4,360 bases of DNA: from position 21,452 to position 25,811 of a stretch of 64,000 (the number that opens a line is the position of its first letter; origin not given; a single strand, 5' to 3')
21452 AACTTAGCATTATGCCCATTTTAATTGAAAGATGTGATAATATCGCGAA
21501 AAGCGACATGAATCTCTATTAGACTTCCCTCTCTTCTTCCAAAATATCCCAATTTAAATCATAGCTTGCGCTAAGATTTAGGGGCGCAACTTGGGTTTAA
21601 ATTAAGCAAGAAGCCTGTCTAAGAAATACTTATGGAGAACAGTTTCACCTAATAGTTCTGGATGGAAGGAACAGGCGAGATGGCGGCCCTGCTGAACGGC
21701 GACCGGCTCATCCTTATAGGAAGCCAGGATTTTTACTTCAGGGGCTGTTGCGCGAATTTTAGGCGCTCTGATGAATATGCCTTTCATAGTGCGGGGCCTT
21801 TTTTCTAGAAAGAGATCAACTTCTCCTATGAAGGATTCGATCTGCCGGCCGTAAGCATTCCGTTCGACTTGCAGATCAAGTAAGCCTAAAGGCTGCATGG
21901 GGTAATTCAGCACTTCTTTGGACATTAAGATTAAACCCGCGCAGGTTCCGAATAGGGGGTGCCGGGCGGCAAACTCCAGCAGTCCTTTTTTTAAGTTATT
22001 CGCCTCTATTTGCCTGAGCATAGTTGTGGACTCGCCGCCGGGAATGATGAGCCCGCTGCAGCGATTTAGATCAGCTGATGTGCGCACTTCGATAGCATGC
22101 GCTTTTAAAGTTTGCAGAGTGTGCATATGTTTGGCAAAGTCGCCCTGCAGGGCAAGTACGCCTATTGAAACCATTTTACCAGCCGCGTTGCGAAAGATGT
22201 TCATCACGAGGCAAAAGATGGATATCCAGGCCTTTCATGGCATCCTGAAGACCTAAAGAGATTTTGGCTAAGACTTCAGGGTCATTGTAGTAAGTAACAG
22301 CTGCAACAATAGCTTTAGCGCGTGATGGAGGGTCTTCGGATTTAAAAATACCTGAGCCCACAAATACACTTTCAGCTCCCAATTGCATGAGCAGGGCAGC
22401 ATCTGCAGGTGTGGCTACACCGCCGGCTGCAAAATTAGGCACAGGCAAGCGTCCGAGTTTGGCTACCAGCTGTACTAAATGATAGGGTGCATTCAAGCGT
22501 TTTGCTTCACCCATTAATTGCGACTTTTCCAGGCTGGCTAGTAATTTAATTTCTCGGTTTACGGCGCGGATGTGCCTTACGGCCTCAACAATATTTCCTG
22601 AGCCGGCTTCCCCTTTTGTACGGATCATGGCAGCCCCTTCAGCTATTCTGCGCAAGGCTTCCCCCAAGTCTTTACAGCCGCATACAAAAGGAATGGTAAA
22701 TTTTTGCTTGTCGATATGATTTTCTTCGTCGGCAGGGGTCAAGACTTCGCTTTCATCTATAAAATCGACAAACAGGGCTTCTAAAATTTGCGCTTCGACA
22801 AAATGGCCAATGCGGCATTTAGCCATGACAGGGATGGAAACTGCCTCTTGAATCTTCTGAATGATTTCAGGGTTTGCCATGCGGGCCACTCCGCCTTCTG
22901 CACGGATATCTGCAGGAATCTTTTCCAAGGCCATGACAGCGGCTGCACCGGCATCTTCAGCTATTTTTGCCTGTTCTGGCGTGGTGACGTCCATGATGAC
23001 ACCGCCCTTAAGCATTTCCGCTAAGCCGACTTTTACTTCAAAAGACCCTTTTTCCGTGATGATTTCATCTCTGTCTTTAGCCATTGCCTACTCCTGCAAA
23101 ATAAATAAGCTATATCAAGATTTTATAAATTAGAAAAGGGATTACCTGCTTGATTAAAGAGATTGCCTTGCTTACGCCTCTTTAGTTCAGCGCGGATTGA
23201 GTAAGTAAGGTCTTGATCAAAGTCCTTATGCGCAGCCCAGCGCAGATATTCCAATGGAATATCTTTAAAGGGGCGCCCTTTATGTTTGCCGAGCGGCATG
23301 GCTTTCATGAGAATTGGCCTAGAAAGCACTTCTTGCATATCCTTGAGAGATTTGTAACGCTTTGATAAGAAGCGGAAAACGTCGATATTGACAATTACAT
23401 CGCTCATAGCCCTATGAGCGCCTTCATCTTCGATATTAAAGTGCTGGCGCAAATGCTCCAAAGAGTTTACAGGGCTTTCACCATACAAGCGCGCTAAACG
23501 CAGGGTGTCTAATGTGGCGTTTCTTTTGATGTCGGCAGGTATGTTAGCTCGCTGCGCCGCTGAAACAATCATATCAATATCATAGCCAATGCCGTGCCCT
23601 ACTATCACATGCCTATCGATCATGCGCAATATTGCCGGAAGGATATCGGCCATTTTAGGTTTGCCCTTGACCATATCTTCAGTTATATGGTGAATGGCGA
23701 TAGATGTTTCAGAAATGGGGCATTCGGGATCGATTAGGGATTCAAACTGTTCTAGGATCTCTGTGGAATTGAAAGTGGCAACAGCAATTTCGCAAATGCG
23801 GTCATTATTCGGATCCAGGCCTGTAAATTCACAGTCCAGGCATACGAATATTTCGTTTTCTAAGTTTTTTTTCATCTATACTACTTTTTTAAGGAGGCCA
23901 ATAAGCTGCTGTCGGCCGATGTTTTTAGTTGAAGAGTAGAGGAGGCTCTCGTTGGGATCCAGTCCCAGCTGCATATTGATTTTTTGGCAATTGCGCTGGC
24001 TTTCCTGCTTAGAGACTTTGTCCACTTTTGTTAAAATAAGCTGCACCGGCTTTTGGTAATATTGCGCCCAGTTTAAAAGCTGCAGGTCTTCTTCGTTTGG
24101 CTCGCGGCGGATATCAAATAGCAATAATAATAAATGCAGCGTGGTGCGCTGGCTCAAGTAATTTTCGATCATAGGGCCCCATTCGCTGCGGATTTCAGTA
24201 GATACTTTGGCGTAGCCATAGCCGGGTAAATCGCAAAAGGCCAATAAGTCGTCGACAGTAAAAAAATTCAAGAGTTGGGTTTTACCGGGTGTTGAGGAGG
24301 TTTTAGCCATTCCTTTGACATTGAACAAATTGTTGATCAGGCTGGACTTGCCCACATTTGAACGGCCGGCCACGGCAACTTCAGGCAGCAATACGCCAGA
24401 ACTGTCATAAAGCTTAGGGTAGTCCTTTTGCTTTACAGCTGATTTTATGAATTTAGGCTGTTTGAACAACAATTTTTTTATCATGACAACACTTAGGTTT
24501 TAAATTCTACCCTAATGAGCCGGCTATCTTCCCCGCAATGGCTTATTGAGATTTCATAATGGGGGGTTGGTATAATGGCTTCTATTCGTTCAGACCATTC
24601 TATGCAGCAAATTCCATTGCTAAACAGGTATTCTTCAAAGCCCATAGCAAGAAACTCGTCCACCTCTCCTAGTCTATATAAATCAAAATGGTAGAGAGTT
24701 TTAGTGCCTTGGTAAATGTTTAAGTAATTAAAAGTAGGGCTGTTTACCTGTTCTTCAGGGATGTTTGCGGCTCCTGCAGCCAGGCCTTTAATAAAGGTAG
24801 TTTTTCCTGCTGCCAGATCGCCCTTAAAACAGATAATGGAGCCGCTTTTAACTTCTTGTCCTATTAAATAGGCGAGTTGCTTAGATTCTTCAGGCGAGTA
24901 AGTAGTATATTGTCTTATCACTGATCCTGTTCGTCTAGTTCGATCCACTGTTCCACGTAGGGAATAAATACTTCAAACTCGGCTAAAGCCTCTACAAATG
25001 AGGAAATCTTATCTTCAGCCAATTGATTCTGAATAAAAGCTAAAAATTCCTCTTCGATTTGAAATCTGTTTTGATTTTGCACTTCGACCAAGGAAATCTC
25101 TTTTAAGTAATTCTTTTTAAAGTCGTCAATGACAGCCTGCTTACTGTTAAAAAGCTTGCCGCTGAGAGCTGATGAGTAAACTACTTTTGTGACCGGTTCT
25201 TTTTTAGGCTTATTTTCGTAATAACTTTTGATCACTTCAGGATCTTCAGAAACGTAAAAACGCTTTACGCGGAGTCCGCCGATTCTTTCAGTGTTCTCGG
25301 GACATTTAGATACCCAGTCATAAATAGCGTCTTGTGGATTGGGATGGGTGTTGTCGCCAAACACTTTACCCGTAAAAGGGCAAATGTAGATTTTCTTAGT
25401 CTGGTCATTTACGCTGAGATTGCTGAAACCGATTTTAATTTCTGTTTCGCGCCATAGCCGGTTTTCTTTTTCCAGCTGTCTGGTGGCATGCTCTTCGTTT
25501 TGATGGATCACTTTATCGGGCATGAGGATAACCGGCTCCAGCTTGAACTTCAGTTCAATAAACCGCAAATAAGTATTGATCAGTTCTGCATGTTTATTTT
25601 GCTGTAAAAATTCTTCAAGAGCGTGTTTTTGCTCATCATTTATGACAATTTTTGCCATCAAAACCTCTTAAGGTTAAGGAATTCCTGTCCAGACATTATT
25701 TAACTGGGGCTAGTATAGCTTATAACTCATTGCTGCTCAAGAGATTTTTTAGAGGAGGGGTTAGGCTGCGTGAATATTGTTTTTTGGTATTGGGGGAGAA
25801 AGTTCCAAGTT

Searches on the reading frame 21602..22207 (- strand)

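Call 96: search_protein_families(library=pfam, proteins=[window:21602-22207:-], max_evalue=0.001)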
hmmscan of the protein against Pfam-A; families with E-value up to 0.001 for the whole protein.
window:21602-22207:- (201 aa): 3 families
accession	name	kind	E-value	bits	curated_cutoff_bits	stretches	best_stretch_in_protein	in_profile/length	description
PF01174.25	SNO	-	4.5e-50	170.6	27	1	17-198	1-185/188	SNO glutamine amidotransferase family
PF07685.20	GATase_3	-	1.1e-08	35.4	27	1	39-143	28-141/196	CobB/CobQ-like glutamine amidotransferase domain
PF03575.23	Peptidase_S51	-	0.00035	20.7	23.9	1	29-99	64-133/206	Peptidase family S51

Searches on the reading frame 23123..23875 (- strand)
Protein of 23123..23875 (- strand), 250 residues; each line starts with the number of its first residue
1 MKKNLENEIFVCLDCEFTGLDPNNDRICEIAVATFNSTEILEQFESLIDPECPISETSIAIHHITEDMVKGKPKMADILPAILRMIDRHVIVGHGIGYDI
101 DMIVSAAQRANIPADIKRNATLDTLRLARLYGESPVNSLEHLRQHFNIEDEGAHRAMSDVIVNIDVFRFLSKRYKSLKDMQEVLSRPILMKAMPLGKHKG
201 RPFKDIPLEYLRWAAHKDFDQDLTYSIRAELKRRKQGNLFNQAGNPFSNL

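Call 96: search_protein_families(library=pfam, proteins=[window:23123-23875:-], max_evalue=0.001)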
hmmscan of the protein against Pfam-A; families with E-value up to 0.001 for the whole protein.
window:23123-23875:- (250 aa): 4 families
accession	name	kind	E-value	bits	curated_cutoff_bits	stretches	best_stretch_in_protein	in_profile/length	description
PF00929.31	RNase_T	-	3.3e-33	116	24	1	11-167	1-164/164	Exonuclease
PF12843.12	QSregVF_b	-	5.6e-07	29.8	22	1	188-220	8-40/66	Putative quorum-sensing-regulated virulence factor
PF16473.11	Rv2179c-like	-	3.5e-05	24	27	1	11-168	3-174/177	3'-5' exoribonuclease Rv2179c-like domain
PF21762.3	DEDDh_C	-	9.5e-05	23.1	27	0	88-159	107-177/188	DNA polymerase III subunit epsilon-like, C-terminal domain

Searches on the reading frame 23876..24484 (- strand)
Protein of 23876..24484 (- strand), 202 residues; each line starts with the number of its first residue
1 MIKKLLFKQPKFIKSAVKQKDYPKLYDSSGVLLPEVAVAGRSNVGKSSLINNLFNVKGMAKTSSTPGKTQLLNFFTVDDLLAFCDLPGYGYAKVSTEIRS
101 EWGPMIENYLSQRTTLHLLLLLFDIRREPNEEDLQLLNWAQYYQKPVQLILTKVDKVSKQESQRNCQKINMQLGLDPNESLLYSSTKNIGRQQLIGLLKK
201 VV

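Call 96: search_protein_families(library=pfam, proteins=[window:23876-24484:-], max_evalue=0.001)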
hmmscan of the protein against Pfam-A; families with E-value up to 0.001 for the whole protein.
window:23876-24484:- (202 aa): 5 families
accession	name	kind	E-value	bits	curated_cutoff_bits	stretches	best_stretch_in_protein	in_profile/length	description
PF01926.29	MMR_HSR1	-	1.2e-19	70.9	21.9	1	35-153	1-113/113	50S ribosome-binding GTPase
PF02421.24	FeoB_N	-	4.6e-07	29.9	27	1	35-176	2-137/156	Ferrous iron transport protein B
PF03193.22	RsgA_GTPase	-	3.3e-06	27.5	30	0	36-56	109-129/174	RsgA GTPase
PF00009.33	GTP_EFTU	-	1.7e-05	24.9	26.5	0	115-198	92-182/188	Elongation factor Tu GTP binding domain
PF00350.29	Dynamin_N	-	0.00023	21.7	27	0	36-56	1-21/168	Dynamin family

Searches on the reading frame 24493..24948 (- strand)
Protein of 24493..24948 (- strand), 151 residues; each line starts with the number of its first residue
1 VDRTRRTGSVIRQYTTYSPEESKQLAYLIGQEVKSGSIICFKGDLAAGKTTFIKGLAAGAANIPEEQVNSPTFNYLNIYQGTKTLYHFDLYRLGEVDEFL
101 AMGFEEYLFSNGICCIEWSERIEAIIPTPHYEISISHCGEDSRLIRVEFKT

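Call 96: search_protein_families(library=pfam, proteins=[window:24493-24948:-], max_evalue=0.001)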
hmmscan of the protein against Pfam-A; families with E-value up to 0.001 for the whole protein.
window:24493-24948:- (151 aa): 1 family
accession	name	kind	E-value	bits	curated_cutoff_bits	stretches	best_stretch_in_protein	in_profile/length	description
PF02367.23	TsaE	-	6.9e-37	126.7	26.6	1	18-143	3-126/128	Threonylcarbamoyl adenosine biosynthesis protein TsaE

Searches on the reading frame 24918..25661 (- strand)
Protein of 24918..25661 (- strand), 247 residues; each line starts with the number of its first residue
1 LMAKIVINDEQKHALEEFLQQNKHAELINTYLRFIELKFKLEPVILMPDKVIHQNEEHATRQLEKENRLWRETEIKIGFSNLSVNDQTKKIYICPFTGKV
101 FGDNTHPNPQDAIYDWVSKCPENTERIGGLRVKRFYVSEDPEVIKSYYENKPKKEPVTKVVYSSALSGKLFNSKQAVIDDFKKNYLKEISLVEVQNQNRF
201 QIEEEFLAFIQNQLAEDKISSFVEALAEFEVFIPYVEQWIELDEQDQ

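Call 96: search_protein_families(library=pfam, proteins=[window:24918-25661:-], max_evalue=0.001)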
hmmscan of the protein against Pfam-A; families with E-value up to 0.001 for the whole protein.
window:24918-25661:- (247 aa): 1 family
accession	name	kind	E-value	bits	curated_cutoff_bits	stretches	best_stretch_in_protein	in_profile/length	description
PF10915.13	DUF2709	-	1.9e-122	407.5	23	1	5-241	1-237/237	Protein of unknown function (DUF2709)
